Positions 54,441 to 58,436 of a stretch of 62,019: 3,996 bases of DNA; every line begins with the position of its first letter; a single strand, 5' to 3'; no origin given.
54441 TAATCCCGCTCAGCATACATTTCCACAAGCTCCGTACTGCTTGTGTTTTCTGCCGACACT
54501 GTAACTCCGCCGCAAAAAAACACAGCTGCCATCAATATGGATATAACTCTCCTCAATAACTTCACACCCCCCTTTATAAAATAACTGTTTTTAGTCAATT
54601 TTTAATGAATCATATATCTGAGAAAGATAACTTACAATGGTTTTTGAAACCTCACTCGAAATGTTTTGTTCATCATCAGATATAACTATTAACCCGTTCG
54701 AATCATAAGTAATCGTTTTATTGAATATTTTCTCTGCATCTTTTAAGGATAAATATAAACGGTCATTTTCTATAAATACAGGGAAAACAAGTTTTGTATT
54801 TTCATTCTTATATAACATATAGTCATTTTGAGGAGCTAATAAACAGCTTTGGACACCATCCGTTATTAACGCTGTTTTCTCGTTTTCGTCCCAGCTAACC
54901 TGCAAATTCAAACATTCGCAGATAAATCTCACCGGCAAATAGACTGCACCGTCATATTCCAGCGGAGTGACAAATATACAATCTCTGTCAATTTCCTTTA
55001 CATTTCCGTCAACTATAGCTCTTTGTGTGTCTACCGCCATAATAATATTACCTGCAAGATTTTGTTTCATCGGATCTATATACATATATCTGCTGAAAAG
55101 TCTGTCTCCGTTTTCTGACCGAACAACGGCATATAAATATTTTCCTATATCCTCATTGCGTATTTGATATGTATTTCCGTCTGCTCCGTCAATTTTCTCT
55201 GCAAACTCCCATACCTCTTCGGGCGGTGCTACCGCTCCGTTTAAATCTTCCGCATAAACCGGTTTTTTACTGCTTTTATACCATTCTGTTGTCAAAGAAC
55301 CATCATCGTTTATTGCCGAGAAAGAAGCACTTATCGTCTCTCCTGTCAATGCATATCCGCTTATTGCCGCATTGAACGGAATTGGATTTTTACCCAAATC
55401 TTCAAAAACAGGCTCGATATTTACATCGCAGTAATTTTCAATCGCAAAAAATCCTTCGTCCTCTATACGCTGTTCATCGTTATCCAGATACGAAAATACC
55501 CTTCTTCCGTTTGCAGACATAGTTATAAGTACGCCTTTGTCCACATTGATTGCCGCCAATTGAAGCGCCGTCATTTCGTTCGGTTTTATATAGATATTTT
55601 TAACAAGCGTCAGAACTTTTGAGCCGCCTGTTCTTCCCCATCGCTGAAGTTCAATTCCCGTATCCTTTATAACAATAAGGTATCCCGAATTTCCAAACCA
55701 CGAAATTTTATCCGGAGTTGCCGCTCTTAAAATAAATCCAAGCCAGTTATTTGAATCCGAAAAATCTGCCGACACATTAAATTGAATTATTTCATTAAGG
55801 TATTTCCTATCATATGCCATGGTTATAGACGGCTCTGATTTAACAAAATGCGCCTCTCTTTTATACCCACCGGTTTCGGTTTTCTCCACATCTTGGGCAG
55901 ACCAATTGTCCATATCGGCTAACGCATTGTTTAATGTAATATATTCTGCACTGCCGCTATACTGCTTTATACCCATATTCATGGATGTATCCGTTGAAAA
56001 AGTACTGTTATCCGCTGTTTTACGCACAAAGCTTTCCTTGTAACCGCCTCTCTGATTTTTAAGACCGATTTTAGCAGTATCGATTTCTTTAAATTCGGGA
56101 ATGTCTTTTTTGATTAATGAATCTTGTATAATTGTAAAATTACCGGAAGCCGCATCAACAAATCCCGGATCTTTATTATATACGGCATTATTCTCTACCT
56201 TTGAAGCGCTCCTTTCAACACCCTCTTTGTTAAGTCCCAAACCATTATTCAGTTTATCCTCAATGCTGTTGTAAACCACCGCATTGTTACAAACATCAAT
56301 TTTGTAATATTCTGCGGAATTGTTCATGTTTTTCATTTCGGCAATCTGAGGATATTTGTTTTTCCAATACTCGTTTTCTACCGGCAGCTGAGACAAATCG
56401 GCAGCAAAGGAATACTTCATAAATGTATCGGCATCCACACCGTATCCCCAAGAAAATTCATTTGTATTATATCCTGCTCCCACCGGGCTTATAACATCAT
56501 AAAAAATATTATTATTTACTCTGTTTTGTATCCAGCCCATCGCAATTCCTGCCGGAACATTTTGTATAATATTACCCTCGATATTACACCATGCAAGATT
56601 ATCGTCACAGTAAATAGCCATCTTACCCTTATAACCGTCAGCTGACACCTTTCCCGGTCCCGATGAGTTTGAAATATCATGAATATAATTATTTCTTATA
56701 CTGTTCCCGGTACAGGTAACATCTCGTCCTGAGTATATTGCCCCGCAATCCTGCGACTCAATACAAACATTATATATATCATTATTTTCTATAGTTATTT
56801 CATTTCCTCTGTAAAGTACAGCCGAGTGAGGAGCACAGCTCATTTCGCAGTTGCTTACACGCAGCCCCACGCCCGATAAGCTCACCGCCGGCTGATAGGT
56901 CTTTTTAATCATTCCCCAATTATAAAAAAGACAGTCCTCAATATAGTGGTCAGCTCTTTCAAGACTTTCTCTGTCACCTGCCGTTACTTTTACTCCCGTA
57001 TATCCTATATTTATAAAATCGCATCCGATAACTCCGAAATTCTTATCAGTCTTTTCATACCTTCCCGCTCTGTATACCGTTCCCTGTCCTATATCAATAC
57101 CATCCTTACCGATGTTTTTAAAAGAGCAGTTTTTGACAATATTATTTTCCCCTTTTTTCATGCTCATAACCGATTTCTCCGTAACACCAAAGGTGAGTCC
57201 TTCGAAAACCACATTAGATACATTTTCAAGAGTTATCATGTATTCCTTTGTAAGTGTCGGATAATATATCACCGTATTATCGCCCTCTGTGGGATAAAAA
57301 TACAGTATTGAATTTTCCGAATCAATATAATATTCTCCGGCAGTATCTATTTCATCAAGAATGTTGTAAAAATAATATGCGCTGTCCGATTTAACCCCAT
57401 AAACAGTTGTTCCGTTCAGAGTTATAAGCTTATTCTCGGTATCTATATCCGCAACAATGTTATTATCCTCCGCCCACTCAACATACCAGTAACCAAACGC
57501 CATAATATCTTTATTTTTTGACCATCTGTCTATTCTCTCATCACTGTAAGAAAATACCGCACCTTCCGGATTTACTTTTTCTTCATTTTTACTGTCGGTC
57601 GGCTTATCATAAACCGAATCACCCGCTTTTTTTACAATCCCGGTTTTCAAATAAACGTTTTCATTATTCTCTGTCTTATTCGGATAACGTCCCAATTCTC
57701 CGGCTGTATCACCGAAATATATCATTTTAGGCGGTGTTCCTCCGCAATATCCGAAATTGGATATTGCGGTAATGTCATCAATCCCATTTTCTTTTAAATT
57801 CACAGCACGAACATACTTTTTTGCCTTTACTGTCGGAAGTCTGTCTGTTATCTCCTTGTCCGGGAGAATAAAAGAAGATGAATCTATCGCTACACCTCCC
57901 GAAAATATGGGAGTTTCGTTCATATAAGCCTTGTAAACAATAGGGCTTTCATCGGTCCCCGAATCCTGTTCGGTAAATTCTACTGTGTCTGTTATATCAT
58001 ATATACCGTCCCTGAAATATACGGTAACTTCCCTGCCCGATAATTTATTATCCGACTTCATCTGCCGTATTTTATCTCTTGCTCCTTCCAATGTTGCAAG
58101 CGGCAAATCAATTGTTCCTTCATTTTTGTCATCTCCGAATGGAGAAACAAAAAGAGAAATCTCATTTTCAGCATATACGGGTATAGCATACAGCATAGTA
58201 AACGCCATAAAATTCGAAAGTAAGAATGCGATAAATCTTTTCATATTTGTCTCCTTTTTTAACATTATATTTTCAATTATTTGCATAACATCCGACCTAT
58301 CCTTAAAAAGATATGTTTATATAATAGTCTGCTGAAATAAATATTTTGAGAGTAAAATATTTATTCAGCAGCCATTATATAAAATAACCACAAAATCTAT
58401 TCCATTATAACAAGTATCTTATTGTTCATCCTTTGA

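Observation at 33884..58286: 24-kb operon of eight secreted giant proteins (three parallel beta-helix enzymes interleaved with SLH anchors) behind an LplABC-type importer: an uncharacterised Gram-positive surface glycan-processing apparatus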

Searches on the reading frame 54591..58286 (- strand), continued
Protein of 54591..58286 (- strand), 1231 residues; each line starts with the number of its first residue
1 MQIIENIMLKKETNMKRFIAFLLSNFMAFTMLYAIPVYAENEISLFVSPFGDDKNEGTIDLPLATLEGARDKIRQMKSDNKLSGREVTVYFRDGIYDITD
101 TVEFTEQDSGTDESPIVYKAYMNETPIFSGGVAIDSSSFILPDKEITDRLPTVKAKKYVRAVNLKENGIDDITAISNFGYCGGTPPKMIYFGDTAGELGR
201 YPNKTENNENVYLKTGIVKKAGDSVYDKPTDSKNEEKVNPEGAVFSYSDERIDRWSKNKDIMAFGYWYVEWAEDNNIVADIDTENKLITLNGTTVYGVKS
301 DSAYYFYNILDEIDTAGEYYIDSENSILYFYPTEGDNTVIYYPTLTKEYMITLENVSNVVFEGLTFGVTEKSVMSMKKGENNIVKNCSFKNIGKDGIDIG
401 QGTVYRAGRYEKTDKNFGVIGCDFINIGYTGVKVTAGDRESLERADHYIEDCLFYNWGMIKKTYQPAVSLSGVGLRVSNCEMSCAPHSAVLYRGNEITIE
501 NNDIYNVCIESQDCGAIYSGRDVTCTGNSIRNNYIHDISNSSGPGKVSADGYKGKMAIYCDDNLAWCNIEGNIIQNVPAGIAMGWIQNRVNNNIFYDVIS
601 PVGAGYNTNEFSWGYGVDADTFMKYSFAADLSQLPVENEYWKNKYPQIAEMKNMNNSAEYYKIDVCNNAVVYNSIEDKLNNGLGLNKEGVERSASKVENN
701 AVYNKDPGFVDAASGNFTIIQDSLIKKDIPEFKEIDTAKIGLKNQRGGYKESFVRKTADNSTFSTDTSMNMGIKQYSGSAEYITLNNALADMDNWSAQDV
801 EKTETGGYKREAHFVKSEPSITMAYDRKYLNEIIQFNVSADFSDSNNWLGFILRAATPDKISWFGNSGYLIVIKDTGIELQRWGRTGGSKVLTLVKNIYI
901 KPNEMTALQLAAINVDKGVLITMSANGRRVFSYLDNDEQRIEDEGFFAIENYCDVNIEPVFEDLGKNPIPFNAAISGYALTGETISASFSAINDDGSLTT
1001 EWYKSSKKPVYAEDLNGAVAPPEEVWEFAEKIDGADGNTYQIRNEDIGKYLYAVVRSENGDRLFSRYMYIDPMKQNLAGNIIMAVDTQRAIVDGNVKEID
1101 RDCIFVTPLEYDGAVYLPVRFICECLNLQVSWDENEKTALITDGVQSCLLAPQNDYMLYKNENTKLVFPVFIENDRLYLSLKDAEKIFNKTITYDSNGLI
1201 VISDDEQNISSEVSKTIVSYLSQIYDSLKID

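Call 62: find_encoding_contigs(protein=P0015, flank=10000, max_places=2)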
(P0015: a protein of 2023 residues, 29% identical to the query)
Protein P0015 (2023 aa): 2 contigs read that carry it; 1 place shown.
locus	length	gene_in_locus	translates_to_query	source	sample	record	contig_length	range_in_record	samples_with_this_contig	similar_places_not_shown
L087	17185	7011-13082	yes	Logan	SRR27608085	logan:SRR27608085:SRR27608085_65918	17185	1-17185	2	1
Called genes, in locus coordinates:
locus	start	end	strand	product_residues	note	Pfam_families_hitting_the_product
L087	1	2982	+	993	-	?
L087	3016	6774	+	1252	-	PF22842:Pel9A-like_beta_helix, PF13229:Beta_helix, PF07833:Cu_amine_oxidN1 (weak)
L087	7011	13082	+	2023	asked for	PF22842:Pel9A-like_beta_helix, PF13229:Beta_helix (weak)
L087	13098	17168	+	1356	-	PF00395:SLH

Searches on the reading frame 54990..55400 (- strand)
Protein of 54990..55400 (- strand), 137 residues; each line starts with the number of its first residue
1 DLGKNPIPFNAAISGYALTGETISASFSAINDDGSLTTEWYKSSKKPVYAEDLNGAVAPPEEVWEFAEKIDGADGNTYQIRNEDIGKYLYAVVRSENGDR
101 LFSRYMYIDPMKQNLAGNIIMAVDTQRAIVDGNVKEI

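Call 92: search_protein_families(library=pfam, proteins=[window:54990-55400:-], max_evalue=10)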
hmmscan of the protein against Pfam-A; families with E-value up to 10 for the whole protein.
window:54990-55400:- (137 aa): 1 family
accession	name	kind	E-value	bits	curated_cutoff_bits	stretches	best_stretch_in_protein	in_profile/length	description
PF23197.1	IG_AIR9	-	0.15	12.3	27.5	1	13-91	7-68/87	AIR9 A9 domain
